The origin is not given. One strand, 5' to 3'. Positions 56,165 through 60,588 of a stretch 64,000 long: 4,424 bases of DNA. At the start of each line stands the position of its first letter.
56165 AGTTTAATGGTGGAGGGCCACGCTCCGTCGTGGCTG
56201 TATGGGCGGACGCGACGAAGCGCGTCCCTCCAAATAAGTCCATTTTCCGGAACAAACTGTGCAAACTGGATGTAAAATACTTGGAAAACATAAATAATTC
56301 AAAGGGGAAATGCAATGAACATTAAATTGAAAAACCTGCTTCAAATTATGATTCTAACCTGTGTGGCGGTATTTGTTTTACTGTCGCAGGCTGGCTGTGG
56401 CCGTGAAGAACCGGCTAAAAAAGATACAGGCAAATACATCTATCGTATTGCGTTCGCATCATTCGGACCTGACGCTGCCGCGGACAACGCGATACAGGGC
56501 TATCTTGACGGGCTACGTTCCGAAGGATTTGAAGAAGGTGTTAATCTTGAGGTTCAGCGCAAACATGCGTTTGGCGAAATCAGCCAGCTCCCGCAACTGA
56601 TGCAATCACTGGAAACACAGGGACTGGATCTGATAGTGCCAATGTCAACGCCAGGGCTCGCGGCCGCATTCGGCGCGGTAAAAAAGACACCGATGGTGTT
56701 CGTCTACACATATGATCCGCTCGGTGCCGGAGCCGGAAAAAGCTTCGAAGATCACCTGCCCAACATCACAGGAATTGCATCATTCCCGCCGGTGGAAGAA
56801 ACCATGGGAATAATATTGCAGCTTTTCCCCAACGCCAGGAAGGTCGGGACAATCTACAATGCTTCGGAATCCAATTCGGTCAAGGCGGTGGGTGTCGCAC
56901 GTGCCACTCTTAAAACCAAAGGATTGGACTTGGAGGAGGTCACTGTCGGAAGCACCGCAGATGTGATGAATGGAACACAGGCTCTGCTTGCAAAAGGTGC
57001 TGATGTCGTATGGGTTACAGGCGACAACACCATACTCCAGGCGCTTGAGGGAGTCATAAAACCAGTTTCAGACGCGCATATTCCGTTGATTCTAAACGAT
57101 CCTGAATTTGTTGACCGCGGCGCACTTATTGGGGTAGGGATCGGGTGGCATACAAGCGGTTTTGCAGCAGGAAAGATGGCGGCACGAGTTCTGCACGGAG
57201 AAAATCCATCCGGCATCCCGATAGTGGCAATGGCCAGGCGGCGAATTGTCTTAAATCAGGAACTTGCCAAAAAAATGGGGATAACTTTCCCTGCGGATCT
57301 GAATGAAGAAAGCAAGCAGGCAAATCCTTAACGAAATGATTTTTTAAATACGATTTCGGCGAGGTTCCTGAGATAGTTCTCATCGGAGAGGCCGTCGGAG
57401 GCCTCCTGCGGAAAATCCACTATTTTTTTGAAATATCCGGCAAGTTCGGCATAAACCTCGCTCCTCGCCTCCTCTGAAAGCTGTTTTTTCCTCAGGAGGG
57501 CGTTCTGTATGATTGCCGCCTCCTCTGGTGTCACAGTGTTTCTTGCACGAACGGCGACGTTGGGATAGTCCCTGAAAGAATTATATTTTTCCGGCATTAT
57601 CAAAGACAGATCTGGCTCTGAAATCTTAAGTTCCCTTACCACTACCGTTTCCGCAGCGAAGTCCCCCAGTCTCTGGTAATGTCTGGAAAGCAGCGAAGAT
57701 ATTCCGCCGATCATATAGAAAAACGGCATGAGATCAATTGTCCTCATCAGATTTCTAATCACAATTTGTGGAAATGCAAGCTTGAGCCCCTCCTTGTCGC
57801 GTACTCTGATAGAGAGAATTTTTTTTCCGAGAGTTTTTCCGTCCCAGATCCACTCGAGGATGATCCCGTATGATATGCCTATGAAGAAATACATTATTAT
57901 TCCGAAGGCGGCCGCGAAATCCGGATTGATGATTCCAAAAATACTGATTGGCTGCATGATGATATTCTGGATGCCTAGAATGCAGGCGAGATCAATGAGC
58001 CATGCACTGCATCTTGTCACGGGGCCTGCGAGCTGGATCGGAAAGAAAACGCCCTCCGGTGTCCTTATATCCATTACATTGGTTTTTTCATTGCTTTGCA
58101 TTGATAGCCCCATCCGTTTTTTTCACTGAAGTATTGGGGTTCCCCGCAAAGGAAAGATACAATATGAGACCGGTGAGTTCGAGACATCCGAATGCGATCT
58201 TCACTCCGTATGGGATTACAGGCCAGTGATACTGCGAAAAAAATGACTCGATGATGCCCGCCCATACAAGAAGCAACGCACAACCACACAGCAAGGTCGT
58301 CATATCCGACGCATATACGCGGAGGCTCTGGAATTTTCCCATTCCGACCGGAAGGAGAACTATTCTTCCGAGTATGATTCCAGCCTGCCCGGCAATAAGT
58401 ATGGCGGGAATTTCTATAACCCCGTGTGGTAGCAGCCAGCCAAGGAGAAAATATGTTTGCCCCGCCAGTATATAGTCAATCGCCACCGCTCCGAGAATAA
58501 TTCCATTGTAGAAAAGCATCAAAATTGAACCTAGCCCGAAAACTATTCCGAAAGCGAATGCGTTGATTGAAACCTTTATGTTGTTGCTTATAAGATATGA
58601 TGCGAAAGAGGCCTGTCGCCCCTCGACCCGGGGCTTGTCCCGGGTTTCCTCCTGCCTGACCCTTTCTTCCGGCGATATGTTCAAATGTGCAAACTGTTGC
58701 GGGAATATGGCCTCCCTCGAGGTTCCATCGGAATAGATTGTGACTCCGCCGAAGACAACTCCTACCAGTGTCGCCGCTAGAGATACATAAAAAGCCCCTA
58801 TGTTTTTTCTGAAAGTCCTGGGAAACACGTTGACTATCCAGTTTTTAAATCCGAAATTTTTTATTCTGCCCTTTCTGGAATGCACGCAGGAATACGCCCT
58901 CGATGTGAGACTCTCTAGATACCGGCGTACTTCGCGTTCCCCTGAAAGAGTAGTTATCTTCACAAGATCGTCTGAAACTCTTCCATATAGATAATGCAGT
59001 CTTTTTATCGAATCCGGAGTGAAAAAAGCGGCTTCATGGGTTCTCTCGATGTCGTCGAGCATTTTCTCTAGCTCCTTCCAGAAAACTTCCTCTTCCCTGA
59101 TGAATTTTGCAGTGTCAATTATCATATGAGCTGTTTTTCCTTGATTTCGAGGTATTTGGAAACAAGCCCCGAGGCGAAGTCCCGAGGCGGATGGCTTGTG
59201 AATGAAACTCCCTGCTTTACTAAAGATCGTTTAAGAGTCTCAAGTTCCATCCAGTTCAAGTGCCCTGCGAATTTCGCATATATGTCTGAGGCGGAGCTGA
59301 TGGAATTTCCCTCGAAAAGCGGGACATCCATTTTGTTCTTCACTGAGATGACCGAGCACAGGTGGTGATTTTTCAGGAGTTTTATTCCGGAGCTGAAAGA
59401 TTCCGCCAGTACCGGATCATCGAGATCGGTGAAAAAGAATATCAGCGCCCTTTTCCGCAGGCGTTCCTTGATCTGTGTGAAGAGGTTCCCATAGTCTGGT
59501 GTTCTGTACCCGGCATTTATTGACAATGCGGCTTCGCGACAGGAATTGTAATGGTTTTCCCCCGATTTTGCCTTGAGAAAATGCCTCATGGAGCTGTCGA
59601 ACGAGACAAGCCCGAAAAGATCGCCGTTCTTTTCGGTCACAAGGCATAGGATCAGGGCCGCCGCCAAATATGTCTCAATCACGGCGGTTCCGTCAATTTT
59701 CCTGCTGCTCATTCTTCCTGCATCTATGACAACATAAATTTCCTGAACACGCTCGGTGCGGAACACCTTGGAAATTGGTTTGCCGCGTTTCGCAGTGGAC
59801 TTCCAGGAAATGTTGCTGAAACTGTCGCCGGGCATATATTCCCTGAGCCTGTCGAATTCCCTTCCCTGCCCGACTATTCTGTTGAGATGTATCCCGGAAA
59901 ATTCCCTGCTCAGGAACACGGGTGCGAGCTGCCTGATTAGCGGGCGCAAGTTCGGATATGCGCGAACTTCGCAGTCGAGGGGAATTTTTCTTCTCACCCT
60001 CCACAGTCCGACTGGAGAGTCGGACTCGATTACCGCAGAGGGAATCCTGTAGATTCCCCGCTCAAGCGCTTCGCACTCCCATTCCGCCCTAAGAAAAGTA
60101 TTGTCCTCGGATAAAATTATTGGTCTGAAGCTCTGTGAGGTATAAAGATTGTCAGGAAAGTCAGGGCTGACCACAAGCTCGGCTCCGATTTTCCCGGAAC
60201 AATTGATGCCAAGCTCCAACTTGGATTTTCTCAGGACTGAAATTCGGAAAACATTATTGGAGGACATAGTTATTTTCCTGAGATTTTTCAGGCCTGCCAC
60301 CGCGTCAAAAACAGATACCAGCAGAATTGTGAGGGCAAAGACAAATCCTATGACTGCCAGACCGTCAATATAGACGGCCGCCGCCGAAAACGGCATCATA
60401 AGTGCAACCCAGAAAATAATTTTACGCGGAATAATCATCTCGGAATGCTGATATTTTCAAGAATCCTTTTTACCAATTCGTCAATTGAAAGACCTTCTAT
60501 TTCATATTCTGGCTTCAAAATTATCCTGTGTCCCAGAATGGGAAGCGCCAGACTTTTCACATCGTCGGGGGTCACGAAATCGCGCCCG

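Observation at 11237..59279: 15-bp perfect palindrome CTGCGAA-W-TTCGCAG scattered through unrelated coding regions in all reading frames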

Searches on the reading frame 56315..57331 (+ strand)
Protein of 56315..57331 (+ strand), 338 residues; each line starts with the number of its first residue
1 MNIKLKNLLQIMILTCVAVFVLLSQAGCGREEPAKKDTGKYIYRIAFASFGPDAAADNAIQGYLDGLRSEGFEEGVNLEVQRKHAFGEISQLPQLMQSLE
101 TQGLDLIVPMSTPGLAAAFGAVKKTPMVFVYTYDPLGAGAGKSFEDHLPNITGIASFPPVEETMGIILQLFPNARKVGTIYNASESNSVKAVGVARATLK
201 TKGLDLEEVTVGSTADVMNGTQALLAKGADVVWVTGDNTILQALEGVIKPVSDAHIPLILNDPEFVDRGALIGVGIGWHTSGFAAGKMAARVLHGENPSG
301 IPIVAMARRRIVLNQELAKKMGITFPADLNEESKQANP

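Call 43: search_protein_families(library=pfam, proteins=[window:56315-57331:+], max_evalue=0.00001)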
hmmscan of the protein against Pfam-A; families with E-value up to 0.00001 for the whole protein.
window:56315-57331:+ (338 aa): 1 family
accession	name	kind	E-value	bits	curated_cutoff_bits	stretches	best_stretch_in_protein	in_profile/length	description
PF04392.18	ABC_sub_bind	-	4.7e-58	197.2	25.9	1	53-334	10-290/293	ABC transporter substrate binding protein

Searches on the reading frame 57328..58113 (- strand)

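Call 43: search_protein_families(library=pfam, proteins=[window:57328-58113:-], max_evalue=0.00001)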
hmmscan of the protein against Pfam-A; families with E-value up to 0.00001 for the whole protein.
window:57328-58113:- (261 aa): 1 family
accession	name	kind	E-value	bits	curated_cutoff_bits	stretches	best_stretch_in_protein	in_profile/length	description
PF06271.18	RDD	-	1.4e-17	64.7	24.1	1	29-154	2-136/137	RDD family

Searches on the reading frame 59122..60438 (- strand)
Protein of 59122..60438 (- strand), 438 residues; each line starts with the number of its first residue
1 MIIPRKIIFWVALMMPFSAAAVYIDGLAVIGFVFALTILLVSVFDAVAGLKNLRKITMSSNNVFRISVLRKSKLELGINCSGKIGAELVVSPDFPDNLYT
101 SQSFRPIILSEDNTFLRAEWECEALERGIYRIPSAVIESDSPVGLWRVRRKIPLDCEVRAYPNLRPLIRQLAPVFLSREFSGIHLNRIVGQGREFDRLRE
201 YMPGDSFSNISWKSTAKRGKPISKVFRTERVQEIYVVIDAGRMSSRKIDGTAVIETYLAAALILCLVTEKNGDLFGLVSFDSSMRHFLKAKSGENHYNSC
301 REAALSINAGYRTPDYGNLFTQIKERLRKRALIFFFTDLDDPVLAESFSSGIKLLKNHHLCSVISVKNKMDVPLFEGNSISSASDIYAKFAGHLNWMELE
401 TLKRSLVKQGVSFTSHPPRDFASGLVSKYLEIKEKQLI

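Call 7: search_protein_families(library=pfam, proteins=[window:59122-60438:-])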
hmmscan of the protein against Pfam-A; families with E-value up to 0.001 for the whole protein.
window:59122-60438:- (438 aa): 1 family
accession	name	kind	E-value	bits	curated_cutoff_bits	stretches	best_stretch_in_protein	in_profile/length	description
PF01882.25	DUF58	-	3.3e-16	59.6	23.4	1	198-372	2-174/216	Protein of unknown function DUF58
